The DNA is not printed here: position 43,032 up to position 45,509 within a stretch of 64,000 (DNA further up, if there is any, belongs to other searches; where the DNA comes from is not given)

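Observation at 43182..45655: Self-contained partner-switching pair (STAS + sensor-HAMP-PP2C-RsbW-kinase fusion) with no sigma factor, embedded in a biosynthetic operon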

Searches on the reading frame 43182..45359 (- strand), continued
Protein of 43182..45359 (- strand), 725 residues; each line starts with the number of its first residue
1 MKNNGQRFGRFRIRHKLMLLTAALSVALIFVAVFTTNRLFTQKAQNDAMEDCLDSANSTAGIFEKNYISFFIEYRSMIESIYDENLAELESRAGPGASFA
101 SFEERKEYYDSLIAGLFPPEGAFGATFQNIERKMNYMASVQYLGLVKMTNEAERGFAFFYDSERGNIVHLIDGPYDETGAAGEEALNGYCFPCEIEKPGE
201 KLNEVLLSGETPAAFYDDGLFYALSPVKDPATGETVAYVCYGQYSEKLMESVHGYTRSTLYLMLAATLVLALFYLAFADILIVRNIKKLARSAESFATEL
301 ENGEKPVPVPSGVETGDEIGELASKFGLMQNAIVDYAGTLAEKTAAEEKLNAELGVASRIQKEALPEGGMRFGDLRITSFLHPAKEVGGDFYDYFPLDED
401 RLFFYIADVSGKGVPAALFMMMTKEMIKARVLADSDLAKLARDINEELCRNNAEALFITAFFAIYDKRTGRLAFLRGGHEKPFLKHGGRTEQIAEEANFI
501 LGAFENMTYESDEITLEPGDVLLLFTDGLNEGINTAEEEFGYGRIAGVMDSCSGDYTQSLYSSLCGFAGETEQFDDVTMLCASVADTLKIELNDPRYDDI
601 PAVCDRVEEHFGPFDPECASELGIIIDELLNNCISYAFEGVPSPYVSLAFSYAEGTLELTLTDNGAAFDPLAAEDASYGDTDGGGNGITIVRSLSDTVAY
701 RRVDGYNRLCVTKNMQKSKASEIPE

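Call 13: search_solved_structures(query=window:43182-45359:-, max_evalue=0.01, show_alignments=4)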
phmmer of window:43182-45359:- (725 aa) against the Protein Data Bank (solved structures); distinct sequences matched with E-value up to 0.01: 7.
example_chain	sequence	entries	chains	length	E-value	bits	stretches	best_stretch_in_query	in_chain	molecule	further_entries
3es2_A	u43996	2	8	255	4e-13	52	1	353-580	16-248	Probable two-component response regulator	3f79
3eq2_A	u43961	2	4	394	1.3e-12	50.3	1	351-580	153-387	Probable two-component response regulator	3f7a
6k4e_A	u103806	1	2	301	1.7e-11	46.6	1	341-581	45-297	Putative serine phosphatase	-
5mqh_A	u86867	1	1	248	5.2e-07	31.8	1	386-538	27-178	Serine phosphatase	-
3t91_A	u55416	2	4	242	9.2e-07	31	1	386-538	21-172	Stage II sporulation protein E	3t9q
5ucg_A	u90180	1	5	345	3.1e-06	29.3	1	381-537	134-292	Stage II sporulation protein E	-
3ke6_A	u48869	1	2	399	2.6e-05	26.2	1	386-534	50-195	Protein Rv1364c/MT1410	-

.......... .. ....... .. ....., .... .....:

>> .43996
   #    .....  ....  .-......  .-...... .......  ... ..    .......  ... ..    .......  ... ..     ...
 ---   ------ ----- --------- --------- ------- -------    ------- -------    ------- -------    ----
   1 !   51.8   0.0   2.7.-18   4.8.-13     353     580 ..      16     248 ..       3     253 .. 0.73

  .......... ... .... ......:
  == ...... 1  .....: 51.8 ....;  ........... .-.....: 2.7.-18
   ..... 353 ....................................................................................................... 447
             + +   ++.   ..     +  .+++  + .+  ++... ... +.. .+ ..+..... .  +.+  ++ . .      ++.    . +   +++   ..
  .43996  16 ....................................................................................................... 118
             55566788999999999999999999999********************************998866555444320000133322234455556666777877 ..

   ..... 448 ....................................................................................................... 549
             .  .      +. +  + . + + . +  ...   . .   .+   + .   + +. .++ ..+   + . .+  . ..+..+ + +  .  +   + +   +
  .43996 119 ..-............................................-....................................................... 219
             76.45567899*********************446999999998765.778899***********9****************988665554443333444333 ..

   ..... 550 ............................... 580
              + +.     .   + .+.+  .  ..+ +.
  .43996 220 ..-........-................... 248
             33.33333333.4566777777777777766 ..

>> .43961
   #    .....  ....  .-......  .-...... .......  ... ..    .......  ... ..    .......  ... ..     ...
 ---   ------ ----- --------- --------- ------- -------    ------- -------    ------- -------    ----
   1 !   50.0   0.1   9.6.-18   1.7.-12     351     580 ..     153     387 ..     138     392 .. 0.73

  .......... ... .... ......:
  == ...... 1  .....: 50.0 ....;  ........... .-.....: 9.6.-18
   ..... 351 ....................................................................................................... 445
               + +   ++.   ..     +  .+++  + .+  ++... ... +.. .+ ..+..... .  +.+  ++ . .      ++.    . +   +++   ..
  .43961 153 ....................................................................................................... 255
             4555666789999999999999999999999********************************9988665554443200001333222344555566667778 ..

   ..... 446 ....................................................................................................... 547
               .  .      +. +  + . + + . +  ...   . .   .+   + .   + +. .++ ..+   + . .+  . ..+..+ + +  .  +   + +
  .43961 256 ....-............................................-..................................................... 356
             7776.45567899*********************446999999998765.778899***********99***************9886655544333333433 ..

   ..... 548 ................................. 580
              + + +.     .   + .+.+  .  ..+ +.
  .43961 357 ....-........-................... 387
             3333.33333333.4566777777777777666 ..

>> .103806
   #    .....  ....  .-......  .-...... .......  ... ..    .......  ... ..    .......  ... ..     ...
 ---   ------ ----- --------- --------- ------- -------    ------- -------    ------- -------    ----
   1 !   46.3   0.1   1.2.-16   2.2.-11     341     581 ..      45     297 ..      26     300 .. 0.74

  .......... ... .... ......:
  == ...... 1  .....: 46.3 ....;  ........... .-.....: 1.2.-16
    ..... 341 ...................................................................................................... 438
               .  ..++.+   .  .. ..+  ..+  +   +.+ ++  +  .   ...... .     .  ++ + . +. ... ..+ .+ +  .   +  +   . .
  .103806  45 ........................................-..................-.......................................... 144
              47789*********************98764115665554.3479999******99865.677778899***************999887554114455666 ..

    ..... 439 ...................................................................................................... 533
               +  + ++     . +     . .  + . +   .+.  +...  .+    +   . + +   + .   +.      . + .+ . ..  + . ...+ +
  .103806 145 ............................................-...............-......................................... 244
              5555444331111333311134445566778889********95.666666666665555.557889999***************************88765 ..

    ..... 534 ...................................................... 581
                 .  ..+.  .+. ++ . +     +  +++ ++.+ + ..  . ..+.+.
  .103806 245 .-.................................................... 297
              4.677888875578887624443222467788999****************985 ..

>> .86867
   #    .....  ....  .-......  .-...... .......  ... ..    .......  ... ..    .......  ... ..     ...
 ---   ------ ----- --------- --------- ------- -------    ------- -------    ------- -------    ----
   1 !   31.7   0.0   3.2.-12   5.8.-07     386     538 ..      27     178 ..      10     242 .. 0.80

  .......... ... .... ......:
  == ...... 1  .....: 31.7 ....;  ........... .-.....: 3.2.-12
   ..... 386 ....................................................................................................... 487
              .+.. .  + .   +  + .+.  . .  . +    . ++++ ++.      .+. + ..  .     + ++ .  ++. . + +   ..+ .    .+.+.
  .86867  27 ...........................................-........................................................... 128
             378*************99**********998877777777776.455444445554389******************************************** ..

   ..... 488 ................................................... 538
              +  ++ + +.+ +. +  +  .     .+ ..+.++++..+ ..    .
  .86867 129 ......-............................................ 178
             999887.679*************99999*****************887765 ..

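Call 15: search_solved_structures(query=A1, max_evalue=1, show_alignments=0)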
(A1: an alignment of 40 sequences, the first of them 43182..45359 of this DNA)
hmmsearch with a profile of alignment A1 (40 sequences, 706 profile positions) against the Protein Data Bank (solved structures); distinct sequences matched with E-value up to 1: 15.
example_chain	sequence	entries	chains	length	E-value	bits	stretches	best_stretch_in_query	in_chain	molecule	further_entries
3es2_A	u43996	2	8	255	2.1e-16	62.8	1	344-514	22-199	Probable two-component response regulator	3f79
3eq2_A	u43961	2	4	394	5.3e-16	61.5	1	343-514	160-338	Probable two-component response regulator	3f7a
3ke6_A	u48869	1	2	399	2.8e-14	55.8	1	372-638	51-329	Protein Rv1364c/MT1410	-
6k4e_A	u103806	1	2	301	4.4e-13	51.8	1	315-569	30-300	Putative serine phosphatase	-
5mqh_A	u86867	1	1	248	3.5e-12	48.9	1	372-572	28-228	Serine phosphatase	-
3t91_A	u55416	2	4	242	2.1e-11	46.3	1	372-572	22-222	Stage II sporulation protein E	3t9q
5ucg_A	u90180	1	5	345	9.7e-11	44.1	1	372-571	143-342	Stage II sporulation protein E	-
6m36_A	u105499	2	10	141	8.1e-08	34.4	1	581-694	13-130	Serine-protein kinase RsbW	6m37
1til_A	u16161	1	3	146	3.9e-06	28.9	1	593-694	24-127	Anti-sigma F factor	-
1l0o_A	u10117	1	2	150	4.2e-06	28.7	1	593-694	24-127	Anti-sigma F factor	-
1tid_A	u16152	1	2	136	4.7e-06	28.6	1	593-691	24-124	Anti-sigma F factor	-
1th8_A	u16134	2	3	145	5e-06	28.5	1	593-692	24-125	Anti-sigma F factor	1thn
2lse_A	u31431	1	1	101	0.17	13.5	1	38-86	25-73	Four Helix Bundle Protein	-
3w40_A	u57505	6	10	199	0.62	11.7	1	373-515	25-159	Phosphoserine phosphatase RsbX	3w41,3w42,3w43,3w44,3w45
6lgq_C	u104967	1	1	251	0.97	11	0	613-684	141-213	Histidine kinase KdpD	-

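Call 16: find_related_loci(query=A1, collection=genome_contigs, flank=10000)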
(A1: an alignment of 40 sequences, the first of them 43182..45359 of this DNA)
Query A1 (725 aa) in genome_contigs; peptide patterns used: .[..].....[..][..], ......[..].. (x = any residue, [..] = any of these).
600 stretches matched a pattern (row limit reached: there are more); 600 encode a relative of the query (tblastn E <= 1e-3); the best 80 are kept; 80 distinct loci.
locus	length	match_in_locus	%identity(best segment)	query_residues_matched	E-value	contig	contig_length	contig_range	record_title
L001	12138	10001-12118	40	10-716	3e-146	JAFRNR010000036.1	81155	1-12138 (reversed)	MAG: Lachnospiraceae bacterium isolate RGIG2635 Goat_Omasum-1__c497403, whole genome shotgun sequence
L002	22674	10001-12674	29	10-718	1e-89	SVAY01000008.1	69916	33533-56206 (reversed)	MAG: Erysipelotrichaceae bacterium isolate SIG214 NODE_134_length_69916_cov_288.715531, whole genome shotgun sequence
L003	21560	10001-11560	34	233-715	5e-71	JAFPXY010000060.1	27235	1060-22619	MAG: Bacillota bacterium isolate RGIG1576 Goat_Abomasum.Co__c2398762, whole genome shotgun sequence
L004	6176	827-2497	31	149-711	5e-70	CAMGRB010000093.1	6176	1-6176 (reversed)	MAG: uncultured Clostridia bacterium isolate SRR11551381_bin.19_metaWRAP_v1.3_MAG genome assembly, contig: ERZ11474004.1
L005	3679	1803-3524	31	150-713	1e-68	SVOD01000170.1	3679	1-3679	MAG: Oscillospiraceae bacterium isolate SIG556 NODE_68153_length_3679_cov_5.924486, whole genome shotgun sequence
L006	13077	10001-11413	32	263-717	1e-67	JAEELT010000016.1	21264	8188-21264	MAG: Clostridiaceae bacterium isolate Tb.RUG.222 k141_1225939_flag=0_multi=15.0246_len=21264, whole genome shotgun seque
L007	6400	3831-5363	32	223-715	6e-68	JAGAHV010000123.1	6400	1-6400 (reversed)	MAG: Clostridia bacterium isolate RGIG8456 Water_deer_Abomasum.Co__c235831, whole genome shotgun sequence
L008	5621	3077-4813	30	137-716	3e-67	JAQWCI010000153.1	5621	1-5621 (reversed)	MAG: Lachnospiraceae bacterium isolate STF2_24 NODE_51813_length_5621_cov_3.294139_Sandtown_F2, whole genome shotgun seq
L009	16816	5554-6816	36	313-713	6e-67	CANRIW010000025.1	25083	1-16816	MAG: uncultured Oscillospiraceae bacterium isolate Lapin-024__bin4 genome assembly, contig: Lapin-024__NODE_2529_length_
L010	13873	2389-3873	33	241-713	6e-67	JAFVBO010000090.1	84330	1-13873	MAG: Lachnospiraceae bacterium isolate RGIG5021 Roe_deer_Rumen.Co__c878895, whole genome shotgun sequence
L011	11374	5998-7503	30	223-713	8e-62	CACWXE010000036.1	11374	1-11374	MAG: uncultured Ruminococcus sp. isolate RUG10988 genome assembly, contig: RUG10988_asm_36, whole genome shotgun sequenc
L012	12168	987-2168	34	340-715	6e-60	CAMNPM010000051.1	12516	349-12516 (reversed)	MAG: uncultured Prevotella sp. isolate SRR873596_bin.126_metaWRAP_v1.3_MAG genome assembly, contig: NODE.12301_length_12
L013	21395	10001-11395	32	259-713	8e-60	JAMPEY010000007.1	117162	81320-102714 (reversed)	MAG: Lachnoclostridium sp. isolate NALB_7861_22 Scaffold_#7__SCF_007___117162_bp, whole genome shotgun sequence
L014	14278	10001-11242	32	312-719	2e-59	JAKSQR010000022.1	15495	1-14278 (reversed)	MAG: Clostridia bacterium isolate Horse_feces234 MAG234_22, whole genome shotgun sequence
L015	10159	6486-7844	33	159-606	2e-59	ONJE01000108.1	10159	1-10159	uncultured Clostridiales bacterium isolate RUG340 genome assembly, contig: scaffold_6228, whole genome shotgun sequence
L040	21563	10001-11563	29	236-711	8e-56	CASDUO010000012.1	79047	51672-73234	uncultured Firmicutes bacterium isolate O97_L4_313313_idba_bin.106 genome assembly, contig: O97_L4_313313_idba_bin.106.f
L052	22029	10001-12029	29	9-715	6e-54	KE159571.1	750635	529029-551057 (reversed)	Lachnospiraceae bacterium 3-1 genomic scaffold acPFp-supercont1.1, whole genome shotgun sequence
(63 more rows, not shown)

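Call 20: find_encoding_contigs(protein=P0007, flank=10000, max_places=2)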
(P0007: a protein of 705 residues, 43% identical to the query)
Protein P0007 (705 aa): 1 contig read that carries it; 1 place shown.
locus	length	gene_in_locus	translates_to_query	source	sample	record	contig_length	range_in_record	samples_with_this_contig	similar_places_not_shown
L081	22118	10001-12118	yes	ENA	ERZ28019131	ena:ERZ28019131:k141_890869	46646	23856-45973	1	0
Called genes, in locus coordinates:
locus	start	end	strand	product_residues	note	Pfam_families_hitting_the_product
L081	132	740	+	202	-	-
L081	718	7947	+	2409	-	PF00668:Condensation, PF00501:AMP-binding, PF00550:PP-binding, PF00668:Condensation, PF00501:AMP-binding, PF13193:AMP-binding_C, PF00550:PP-binding, PF01073:3Beta_HSD, +5 more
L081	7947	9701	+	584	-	PF01554:MatE, PF13581:HATPase_c_2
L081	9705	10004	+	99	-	PF01740:STAS, PF13466:STAS_2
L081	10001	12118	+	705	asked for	PF07228:SpoIIE, PF13581:HATPase_c_2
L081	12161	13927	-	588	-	PF03572:Peptidase_S41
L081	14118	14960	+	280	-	PF02899:Phage_int_SAM_1, PF13495:Phage_int_SAM_4 (weak), PF00589:Phage_integrase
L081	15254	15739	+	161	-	-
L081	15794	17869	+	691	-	-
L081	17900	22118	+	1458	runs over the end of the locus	-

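Call 21: find_encoding_contigs(protein=P0005, flank=10000, max_places=2)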
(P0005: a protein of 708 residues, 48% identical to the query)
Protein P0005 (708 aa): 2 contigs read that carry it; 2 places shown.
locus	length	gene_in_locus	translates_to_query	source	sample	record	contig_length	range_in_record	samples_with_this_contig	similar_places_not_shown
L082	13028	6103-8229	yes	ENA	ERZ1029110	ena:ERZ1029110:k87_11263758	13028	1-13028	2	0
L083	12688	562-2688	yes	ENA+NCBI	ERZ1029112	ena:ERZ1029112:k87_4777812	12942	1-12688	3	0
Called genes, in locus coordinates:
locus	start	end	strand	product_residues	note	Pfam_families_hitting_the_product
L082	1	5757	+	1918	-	?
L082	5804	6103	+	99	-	PF01740:STAS, PF13466:STAS_2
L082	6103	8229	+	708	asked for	PF07228:SpoIIE, PF13581:HATPase_c_2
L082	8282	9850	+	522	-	-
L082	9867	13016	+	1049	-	PF08455:SNF2_assoc, PF00176:SNF2-rel_dom, PF00271:Helicase_C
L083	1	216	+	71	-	?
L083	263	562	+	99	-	PF01740:STAS, PF13466:STAS_2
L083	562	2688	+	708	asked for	PF07228:SpoIIE, PF13581:HATPase_c_2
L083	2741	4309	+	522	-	-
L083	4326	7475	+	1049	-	PF08455:SNF2_assoc, PF00176:SNF2-rel_dom, PF00271:Helicase_C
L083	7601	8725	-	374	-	PF00990:GGDEF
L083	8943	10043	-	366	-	PF09339:HTH_IclR (faint), PF00480:ROK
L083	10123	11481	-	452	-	PF02952:Fucose_iso_C (faint)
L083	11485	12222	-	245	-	PF01925:TauE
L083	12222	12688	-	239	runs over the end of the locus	?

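Call 22: find_encoding_contigs(protein=P0014, flank=10000, max_places=1)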
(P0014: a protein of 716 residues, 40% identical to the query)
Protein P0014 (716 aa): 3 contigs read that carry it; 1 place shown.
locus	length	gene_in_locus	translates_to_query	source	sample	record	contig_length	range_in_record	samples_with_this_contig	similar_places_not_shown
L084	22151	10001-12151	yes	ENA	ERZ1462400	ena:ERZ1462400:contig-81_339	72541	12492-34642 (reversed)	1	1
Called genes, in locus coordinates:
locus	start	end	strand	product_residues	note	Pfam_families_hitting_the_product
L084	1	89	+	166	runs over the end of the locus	PF00293:NUDIX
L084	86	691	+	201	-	PF01648:ACPS (weak)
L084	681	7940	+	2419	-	PF00668:Condensation, PF00501:AMP-binding, PF00550:PP-binding, PF00668:Condensation, PF00501:AMP-binding, PF01073:3Beta_HSD, PF01370:Epimerase, PF04321:RmlD_sub_bind, +5 more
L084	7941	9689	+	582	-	PF01554:MatE, PF13581:HATPase_c_2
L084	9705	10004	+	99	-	PF01740:STAS, PF13466:STAS_2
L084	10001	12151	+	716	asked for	PF07228:SpoIIE, PF13581:HATPase_c_2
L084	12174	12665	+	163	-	PF02834:LigT_PEase, PF13563:2_5_RNA_ligase2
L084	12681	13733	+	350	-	-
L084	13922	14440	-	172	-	PF02572:CobA_CobO_BtuR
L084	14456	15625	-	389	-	PF01740:STAS, PF13466:STAS_2, PF01636:APH, PF19974:TCAD9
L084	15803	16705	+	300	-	-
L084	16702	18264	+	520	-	PF00488:MutS_V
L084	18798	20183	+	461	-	PF02900:LigB, PF01871:AMMECR1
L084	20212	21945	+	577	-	PF00583:Acetyltransf_1, PF13302:Acetyltransf_3, PF13508:Acetyltransf_7, PF00144:Beta-lactamase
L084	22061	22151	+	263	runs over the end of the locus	PF01636:APH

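Call 23: find_encoding_contigs(protein=P0019, flank=10000, max_places=1)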
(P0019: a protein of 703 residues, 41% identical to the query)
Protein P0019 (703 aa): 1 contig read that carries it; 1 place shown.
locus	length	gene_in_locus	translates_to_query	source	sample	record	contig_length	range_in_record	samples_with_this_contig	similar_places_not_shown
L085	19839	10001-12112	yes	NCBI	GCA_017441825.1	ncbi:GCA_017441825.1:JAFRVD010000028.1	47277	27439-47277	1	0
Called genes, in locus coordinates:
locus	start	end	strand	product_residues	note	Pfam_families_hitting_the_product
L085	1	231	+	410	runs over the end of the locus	PF07992:Pyr_redox_2, PF00070:Pyr_redox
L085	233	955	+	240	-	PF01493:GXGXG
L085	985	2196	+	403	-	PF03951:Gln-synt_N, PF00120:Gln-synt_C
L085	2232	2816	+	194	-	PF03861:ANTAR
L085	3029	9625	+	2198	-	PF00501:AMP-binding, PF13193:AMP-binding_C, PF00550:PP-binding, PF00668:Condensation, PF00501:AMP-binding, PF01073:3Beta_HSD, PF01370:Epimerase, PF04321:RmlD_sub_bind, +3 more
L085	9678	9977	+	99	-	PF01740:STAS, PF13466:STAS_2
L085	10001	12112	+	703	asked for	PF07228:SpoIIE, PF13581:HATPase_c_2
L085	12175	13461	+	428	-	PF05525:Branch_AA_trans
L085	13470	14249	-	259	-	PF02463:SMC_N (faint), PF09818:ABC_ATPase (faint), PF00005:ABC_tran, PF13304:AAA_21 (weak)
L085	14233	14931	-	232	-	PF00528:BPD_transp_1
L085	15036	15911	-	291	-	PF00497:SBP_bac_3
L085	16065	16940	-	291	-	PF10672:Methyltrans_SAM, PF03602:Cons_hypoth95 (weak)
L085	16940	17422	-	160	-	-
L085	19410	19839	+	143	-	PF00044:Gp_dh_N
